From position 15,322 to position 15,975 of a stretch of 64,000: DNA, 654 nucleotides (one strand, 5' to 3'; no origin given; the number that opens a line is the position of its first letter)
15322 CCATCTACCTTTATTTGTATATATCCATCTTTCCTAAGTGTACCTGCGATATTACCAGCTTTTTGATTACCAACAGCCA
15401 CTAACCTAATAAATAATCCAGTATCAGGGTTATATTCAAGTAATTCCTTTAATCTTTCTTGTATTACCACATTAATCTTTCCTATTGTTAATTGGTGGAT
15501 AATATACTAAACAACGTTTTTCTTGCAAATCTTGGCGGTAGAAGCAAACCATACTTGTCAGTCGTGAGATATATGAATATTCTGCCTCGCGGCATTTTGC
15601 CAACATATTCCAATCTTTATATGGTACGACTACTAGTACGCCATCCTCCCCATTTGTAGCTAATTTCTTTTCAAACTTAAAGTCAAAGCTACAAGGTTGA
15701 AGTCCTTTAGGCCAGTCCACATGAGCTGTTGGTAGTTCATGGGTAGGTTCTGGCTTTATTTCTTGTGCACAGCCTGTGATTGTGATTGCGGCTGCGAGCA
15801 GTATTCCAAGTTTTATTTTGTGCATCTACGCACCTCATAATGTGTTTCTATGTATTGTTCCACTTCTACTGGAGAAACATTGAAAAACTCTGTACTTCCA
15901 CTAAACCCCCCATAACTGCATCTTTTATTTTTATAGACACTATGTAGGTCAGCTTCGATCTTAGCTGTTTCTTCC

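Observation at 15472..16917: Candidate spanin pair separated by an endonuclease gene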

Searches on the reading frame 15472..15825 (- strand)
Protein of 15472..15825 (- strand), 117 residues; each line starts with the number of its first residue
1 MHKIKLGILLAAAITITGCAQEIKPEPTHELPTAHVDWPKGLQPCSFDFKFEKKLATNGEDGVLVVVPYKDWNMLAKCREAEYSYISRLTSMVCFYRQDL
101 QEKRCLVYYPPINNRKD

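Call 4: search_protein_families(library=pfam, proteins=[window:15472-15825:-], max_evalue=0.01)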
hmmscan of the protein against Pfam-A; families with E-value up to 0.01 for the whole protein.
window:15472-15825:- (117 aa): 0 families

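Call 5: search_protein_families(library=phrogs, proteins=[window:15472-15825:-], max_evalue=0.01)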
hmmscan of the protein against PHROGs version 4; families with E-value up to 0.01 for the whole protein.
window:15472-15825:- (117 aa): 1 family
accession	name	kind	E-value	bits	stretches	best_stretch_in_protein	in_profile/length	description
phrog_812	-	lysis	3.2e-29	102.1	1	1-109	1-100/102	Rz-like spanin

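Call 20: search_solved_structures(query=window:15472-15825:-, max_evalue=1)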
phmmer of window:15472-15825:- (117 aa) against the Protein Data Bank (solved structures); distinct sequences matched with E-value up to 1: 1.
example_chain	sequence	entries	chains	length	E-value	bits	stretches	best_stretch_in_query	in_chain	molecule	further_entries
7zal_AAA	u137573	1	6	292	0.037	17.3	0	32-57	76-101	Crov539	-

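Call 21: search_dna_similar(query=window:15472-15825:-, collection=phages, mode=protein, max_evalue=0.001, rows=spread, max_rows=40)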
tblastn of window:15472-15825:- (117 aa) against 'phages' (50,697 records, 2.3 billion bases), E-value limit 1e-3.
Records with a match: 555; places in all: 559; records where one place covers at least 80% of the query: 550.
Best place of each record, by identity: >=99% 3; 95-99% 62; 90-95% 110; 80-90% 267; <60% 113.
By first word of the organism name: Salmonella 275; Escherichia 131; Klebsiella 82; Phage 12; Bacteriophage 11; Citrobacter 7; Proteus 7; Shigella 5; Pectobacterium 4; Providencia 4; and 12 more.
By host as written in the record: - 64; Escherichia coli 42; Salmonella enterica subsp. enterica serovar Enteritidis PT1 39; Salmonella sp. 25; Klebsiella pneumoniae 25; Salmonella enterica 23; Salmonella enterica subsp. enterica serovar Enteritidis 21; Salmonella enterica subsp. enterica 19; and 132 more.
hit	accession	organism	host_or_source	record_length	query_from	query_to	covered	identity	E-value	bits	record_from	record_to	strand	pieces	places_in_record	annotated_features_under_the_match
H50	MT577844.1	Salmonella phage vB_StyS-LmqsSP1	Salmonella enterica subsp. enterica ...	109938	1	117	100%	99.1%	2e-75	247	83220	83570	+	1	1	o-spanin | hypothetical protein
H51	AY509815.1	Escherichia phage T5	-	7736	1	117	100%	96.6%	2e-72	239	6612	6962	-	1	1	early C-region fragment | orf14c: putative protein 14C | orf15c: putative protein 15C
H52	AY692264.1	Escherichia phage T5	-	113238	1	117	100%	96.6%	2e-72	239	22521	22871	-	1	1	hypothetical protein (x2)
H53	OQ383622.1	Salmonella phage MET_P1_179_112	wastewater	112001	1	117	100%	94.9%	3e-71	235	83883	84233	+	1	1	Rz-like spanin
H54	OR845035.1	Salmonella phage S.Ent 1-35-3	Salmonella enterica subsp. enterica ...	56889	1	117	100%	94.9%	1e-70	233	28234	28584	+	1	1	record has no annotation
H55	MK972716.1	Salmonella phage SE8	Salmonella sp.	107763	1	117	100%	94.0%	7e-71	234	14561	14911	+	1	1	hypothetical protein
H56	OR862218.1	Salmonella phage SP33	Salmonella enterica subsp. enterica ...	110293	5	117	97%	96.5%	2e-70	233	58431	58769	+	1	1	hypothetical protein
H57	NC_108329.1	Salmonella phage GSP044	Salmonella sp.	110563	1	117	100%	92.3%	2e-69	230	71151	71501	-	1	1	hypothetical protein (x2)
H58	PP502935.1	Salmonella phage vB_SpuM_X5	Salmonella enterica subsp. enterica ...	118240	5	117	97%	94.7%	2e-69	230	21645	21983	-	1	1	hypothetical protein (x2)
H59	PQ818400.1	Salmonella phage HMD-7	Salmonella sp.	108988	5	117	97%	93.8%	2e-68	227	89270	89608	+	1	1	o-spanin | Rz-like spanin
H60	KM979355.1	Escherichia phage DT571/2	Escherichia coli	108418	5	117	97%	92.9%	5e-68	226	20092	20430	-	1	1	hypothetical protein | putative membrane protein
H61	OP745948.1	Citrobacter phage vB_CfrD-Cit2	Citrobacter freundii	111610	1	117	100%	88.9%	7e-66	220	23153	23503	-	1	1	hypothetical protein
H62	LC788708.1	Escherichia coli phage AZ21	Sewage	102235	5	117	97%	91.2%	1e-65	219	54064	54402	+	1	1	hypothetical protein (x2)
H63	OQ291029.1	Salmonella phage Kenya-K15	Salmonella enterica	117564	5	117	97%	91.2%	1e-65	219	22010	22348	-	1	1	hypothetical protein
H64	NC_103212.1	Salmonella phage GEC_vB_N3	Salmonella enterica Enteritidis SeE.3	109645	1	117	100%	87.2%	6e-65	217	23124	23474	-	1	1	o-spanin | i-spanin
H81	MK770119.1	Pantoea phage vB_PagS_AAS21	Pantoea agglomerans AUR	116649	1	108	92%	44.5%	2e-21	93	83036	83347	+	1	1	hypothetical protein (x2)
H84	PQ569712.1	Klebsiella phage vB_Kpn_K7_rec13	Klebsiella pneumoniae K42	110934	1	105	90%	41.7%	3e-20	90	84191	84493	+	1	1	Rz-like spanin (x2)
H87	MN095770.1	Serratia phage Slocum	Serratia marcescens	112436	1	108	92%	36.5%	1e-16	79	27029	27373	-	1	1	o-spanin | i-spanin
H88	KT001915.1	Citrobacter phage Merlin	Citrobacter freundii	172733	9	105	83%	29.0%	6e-4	43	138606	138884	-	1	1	o-spanin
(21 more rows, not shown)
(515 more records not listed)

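Call 27: get_annotated_region(hit=H87, flank=1200)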
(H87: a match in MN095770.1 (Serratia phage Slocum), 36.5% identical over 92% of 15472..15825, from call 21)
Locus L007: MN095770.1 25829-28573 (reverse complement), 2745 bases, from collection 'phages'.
description: Serratia phage Slocum, complete genome.
organism: Serratia phage Slocum (NCBI taxid 2601679)
taxonomy: Viruses; Duplodnaviria; Heunggongvirae; Uroviricota; Caudoviricetes; Demerecviridae
host: Serratia marcescens; source: wastewater treatment plant; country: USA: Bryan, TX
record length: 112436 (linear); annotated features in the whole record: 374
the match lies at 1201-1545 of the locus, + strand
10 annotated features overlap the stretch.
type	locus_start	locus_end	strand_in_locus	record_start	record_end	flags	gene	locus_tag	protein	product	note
regulatory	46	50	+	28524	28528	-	-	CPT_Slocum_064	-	ribosome_binding_site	CPT_Slocum_064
CDS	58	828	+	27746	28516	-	-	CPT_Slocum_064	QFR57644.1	hypothetical protein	YP_006875.1 locus_tag=T5.047 protein=hypothetical protein, e=4.99744e-40; hypothetical conserved protein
regulatory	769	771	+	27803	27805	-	-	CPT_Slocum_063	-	ribosome_binding_site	CPT_Slocum_063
CDS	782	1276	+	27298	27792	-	-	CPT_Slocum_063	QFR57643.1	i-spanin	sp|P39504|SPAN1_BPT4 Spanin, inner membrane subunit OS=Enterobacteria phage T4 OX=10665 GN=y13K PE=3 SV=1, ...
regulatory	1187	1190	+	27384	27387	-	-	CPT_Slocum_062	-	ribosome_binding_site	CPT_Slocum_062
CDS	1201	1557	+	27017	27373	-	-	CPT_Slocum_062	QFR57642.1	o-spanin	gnl|BL_ORD_ID|615, e=8.8375e-25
regulatory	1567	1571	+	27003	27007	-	-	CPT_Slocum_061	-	ribosome_binding_site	CPT_Slocum_061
CDS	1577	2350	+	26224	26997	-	-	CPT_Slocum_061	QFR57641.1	eoxynucleoside-5-monophosphate kinase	YP_006871.1 gene=dnk locus_tag=T5.043 protein=deoxynucleoside-5-monophosphate kinase, e=5.15916e-63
regulatory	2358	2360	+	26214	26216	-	-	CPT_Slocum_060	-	ribosome_binding_site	CPT_Slocum_060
CDS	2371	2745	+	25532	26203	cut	-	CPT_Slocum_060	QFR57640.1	ATP-dependent Clp protease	YP_006870.1 locus_tag=T5.042 protein=putative ATP-dependent Clp protease, e=2.0129e-48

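Call 28: get_annotated_region(hit=H84, flank=1200)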
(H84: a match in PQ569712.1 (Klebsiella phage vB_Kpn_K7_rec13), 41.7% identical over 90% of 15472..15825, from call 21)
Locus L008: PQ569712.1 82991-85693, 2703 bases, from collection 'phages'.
description: Klebsiella phage vB_Kpn_K7_rec13, complete genome.
organism: Klebsiella phage vB_Kpn_K7_rec13 (NCBI taxid 3412950)
taxonomy: Viruses
host: Klebsiella pneumoniae K42; source: -; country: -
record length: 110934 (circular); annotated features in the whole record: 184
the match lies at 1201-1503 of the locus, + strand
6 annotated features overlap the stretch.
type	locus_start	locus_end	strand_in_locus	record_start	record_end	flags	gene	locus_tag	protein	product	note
CDS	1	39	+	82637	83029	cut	-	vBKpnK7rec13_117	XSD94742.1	hypothetical protein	-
CDS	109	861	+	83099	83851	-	-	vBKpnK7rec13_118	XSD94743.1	hypothetical protein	-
CDS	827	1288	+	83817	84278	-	-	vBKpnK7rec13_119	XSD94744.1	Rz-like spanin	-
CDS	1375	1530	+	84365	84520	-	-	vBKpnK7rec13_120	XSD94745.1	Rz-like spanin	-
CDS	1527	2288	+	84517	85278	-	-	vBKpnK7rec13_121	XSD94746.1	deoxynucleoside monophosphate kinase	-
CDS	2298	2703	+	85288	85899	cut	-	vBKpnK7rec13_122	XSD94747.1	ATP-dependent protease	-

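Call 29: get_annotated_region(hit=H81, flank=1200)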
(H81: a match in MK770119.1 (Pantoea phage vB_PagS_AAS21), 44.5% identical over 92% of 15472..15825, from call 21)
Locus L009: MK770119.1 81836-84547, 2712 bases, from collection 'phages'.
description: Pantoea phage vB_PagS_AAS21, complete genome.
organism: Pantoea phage vB_PagS_AAS21 (NCBI taxid 2575261)
taxonomy: Viruses; Duplodnaviria; Heunggongvirae; Uroviricota; Caudoviricetes; Demerecviridae; Markadamsvirinae
host: Pantoea agglomerans AUR; source: Ribes Jostabeere; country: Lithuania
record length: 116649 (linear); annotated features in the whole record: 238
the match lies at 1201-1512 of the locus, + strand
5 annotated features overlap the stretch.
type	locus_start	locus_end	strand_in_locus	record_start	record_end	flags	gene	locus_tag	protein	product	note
CDS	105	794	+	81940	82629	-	-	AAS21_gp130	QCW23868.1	hypothetical protein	-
CDS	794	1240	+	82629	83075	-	-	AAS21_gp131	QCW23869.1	hypothetical protein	-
CDS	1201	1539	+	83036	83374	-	-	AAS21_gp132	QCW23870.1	hypothetical protein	-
CDS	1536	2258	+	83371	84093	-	-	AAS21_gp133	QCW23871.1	deoxynucleoside-5'-monophosphate kinase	-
CDS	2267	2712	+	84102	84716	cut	-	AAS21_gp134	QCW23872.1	ATP-dependent Clp protease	-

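Call 30: get_annotated_region(hit=H64, flank=1200)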
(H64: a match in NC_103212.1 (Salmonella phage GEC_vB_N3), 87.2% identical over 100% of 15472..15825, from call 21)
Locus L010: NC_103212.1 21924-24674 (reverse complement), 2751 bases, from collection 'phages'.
description: Salmonella phage GEC_vB_N3, complete genome.
organism: Salmonella phage GEC_vB_N3 (NCBI taxid 2777377)
taxonomy: Viruses; Duplodnaviria; Heunggongvirae; Uroviricota; Caudoviricetes; Demerecviridae; Markadamsvirinae; Tequintavirus
host: Salmonella enterica Enteritidis SeE.3; source: River Mtkvari, Tbilisi; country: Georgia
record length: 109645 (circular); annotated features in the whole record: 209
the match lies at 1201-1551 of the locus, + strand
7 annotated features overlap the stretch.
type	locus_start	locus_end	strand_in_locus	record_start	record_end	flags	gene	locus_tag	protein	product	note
CDS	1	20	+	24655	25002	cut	-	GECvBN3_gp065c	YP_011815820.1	hypothetical protein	-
CDS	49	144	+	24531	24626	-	-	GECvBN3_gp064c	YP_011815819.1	hypothetical protein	-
CDS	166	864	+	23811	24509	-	-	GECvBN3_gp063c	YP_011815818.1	hypothetical protein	-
CDS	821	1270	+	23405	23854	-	-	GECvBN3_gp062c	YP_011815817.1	i-spanin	-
CDS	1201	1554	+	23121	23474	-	-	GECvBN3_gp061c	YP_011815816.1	o-spanin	-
CDS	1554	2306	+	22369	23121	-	-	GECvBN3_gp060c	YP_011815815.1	dNMP kinase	-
CDS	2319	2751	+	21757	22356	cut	-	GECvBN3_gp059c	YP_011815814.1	aTP-dependent Clp protease proteolytic subunit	ATP-dependent Clp protease proteolytic subunit ClpP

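Call 35: get_annotated_region(hit=H88, flank=1500)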
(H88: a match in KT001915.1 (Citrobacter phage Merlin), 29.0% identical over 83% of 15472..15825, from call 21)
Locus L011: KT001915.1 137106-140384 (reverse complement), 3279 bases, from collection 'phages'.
description: Citrobacter phage Merlin, complete genome.
organism: Citrobacter phage Merlin (NCBI taxid 1675602)
taxonomy: Viruses; Duplodnaviria; Heunggongvirae; Uroviricota; Caudoviricetes; Straboviridae; Tevenvirinae; Moonvirus; Moonvirus merlin
host: Citrobacter freundii; source: -; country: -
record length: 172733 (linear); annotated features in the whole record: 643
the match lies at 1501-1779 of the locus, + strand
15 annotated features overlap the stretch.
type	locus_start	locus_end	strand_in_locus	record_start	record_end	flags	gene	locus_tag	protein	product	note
CDS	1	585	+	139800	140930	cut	-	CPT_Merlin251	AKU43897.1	RNA ligase 1 and tail fiber attachment catalyst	T4 Rnl1 RNA ligase 1 and tail fiber attachment catalyst-like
regulatory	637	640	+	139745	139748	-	-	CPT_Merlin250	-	ribosome_binding_site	-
CDS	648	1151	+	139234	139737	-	-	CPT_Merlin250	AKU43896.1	inhibitor of host transcription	T4 Alc inhibitor of host transcription-like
regulatory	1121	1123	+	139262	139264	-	-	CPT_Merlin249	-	ribosome_binding_site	-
CDS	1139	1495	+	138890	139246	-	-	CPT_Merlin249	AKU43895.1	i-spanin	-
regulatory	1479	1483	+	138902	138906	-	-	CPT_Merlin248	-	ribosome_binding_site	-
CDS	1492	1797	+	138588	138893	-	-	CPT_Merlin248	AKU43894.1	o-spanin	-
regulatory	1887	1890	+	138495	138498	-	-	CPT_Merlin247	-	ribosome_binding_site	-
CDS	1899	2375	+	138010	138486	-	-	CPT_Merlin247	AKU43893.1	hypothetical protein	-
regulatory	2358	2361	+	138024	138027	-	-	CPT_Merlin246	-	ribosome_binding_site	-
CDS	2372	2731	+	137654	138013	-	-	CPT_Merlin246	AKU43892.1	hypothetical protein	-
regulatory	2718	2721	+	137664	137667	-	-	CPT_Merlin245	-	ribosome_binding_site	-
CDS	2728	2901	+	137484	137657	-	-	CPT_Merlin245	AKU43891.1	hypothetical protein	-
regulatory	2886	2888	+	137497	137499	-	-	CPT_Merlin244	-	ribosome_binding_site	-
CDS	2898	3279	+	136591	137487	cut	-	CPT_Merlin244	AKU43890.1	polynucleotide 5'-kinase and 3'-phosphatase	T4 PseT polynucleotide 5'-kinase and 3'-phosphatase-like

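Call 36: search_protein_families(library=phrogs, proteins=[L011:1139-1495:+, L011:1492-1797:+], max_evalue=0.01)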
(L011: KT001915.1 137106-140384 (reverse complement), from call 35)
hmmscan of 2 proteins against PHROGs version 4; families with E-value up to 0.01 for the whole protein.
L011:1139-1495:+ (118 aa): 2 families
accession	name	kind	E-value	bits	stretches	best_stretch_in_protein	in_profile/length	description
phrog_739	-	lysis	3e-36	125.3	1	1-118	1-122/122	Rz-like spanin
phrog_214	-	lysis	0.00027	21.8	1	6-79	9-83/176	Rz-like spanin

L011:1492-1797:+ (101 aa): 1 family
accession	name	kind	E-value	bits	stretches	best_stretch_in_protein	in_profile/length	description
phrog_812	-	lysis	5e-42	143.2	1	1-99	1-99/102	Rz-like spanin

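Call 39: search_protein_families(library=ncbifam, proteins=[window:15472-15825:-], max_evalue=0.1)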
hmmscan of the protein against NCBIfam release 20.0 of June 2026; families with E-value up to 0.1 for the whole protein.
window:15472-15825:- (117 aa): 0 families

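Call 45: search_protein_families(library=padloc, proteins=[window:15472-15825:-], max_evalue=0.01)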
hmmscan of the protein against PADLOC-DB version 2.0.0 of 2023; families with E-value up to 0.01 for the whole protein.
window:15472-15825:- (117 aa): 0 families

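Call 54: predict_structure(protein=window:15472-15825:-)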
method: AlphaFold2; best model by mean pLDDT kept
length: 117 residues; sequences in the alignment: 1
mean_pLDDT: 50.5   pTM: 0.35
mean pLDDT of the five models: 50.5, 43.5, 40.0, 38.7, 35.8
residues with pLDDT >= 90: 0; 70-90: 4; 50-70: 57; < 50: 56
segments of 3 or more residues with pLDDT < 50: 1-3, 24-61, 83-87, 113-117
pLDDT, mean of each block of 10 residues (from residue 1): 47 56 42 36 41 39 59 59 50 65 65 45
secondary structure, 60 per line:
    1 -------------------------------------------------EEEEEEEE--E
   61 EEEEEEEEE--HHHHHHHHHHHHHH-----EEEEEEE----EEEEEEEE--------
elements in order: E50-57 E60-69 H72-85 E91-97 E102-109
